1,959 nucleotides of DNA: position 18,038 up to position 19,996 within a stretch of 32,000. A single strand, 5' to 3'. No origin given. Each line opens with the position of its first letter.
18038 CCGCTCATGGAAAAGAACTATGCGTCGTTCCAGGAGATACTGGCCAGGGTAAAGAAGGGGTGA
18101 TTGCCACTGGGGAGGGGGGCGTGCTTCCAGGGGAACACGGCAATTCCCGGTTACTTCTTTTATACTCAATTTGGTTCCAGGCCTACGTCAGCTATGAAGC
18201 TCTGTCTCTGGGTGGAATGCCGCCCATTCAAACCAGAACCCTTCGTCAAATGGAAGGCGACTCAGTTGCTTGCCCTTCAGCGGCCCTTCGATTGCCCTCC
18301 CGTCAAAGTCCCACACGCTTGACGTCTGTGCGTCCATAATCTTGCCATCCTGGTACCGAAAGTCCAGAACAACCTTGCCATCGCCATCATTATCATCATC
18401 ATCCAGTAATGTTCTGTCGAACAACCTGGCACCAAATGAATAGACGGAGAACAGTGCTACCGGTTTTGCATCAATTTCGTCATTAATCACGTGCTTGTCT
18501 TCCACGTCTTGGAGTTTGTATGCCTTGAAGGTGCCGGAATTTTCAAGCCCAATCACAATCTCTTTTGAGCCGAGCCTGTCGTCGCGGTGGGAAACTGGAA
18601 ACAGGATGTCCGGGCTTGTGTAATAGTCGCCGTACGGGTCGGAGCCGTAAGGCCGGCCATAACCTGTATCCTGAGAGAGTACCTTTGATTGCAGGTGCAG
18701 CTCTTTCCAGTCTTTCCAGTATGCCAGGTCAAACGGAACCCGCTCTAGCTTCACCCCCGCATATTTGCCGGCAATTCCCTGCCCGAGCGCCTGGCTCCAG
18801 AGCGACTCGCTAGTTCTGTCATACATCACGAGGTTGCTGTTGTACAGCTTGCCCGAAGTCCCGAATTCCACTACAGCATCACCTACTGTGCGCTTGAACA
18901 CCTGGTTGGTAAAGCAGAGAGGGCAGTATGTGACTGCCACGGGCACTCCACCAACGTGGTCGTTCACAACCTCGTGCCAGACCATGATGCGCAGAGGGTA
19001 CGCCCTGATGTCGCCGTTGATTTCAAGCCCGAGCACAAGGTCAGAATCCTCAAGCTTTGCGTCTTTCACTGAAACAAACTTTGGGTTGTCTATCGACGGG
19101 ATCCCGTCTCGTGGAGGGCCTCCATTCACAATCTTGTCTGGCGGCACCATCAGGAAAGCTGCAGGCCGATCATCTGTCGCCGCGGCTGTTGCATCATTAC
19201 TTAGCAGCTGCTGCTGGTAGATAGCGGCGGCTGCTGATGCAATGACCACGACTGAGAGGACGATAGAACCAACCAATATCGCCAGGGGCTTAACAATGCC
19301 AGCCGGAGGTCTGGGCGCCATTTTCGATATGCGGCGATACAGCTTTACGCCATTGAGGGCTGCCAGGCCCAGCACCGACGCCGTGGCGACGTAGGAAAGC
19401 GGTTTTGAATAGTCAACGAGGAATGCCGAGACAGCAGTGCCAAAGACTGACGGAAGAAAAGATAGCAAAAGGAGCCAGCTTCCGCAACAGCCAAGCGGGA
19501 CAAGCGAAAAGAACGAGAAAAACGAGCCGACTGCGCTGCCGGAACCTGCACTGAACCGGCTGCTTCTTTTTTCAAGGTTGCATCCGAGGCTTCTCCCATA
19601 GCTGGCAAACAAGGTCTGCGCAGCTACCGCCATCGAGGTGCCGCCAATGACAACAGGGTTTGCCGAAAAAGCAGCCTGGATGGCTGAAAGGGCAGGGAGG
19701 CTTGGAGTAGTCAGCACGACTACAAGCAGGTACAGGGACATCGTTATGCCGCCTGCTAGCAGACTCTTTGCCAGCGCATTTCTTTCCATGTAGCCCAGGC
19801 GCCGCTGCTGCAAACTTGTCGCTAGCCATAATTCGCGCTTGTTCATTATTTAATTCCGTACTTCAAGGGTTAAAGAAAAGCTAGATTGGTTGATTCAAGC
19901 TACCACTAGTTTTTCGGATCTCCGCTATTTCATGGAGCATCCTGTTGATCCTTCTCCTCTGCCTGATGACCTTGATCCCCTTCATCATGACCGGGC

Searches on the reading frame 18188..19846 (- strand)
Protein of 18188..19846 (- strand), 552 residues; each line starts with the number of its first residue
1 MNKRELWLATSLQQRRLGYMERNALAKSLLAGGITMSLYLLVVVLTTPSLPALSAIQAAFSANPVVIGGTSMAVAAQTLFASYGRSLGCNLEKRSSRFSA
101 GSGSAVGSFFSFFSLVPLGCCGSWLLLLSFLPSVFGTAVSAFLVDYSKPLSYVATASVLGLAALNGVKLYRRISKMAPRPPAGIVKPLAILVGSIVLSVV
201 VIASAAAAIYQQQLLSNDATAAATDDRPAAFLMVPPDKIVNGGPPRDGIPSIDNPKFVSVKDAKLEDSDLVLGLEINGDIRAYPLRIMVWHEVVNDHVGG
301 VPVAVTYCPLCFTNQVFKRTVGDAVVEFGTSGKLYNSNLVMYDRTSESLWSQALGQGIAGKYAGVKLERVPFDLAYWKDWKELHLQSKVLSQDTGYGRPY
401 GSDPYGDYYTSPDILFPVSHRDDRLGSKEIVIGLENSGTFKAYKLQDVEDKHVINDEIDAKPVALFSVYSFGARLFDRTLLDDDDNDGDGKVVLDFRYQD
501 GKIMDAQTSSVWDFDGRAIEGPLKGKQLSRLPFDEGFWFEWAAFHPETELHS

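Call 3: search_protein_families(library=pfam, proteins=[window:18188-19846:-], max_evalue=1)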
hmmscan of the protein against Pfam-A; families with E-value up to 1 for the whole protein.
window:18188-19846:- (552 aa): 1 family
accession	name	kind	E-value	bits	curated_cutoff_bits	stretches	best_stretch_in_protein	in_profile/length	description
PF11376.13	DUF3179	-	4.7e-107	358.2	27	1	246-548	1-292/292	Protein of unknown function (DUF3179)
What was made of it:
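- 18188..19846 (-): A DUF3179 protein whose N-terminal membrane domain is TM190-like, including LGCCGSW. It forms a second pairing of a 'Cys membrane module' with an extracytoplasmic CxxC domain. Pfam DUF3179 4.7e-107 (call 3).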

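Call 4: search_protein_families(library=ncbifam, proteins=[window:18188-19846:-], max_evalue=1)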
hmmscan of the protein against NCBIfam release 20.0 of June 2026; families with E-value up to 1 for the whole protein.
window:18188-19846:- (552 aa): 1 family
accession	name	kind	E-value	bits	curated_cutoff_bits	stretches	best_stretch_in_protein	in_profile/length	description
NF058668.1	small_QAALIT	equivalog_domain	0.18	12.1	24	1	29-49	6-26/33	QAALIT motif small membrane protein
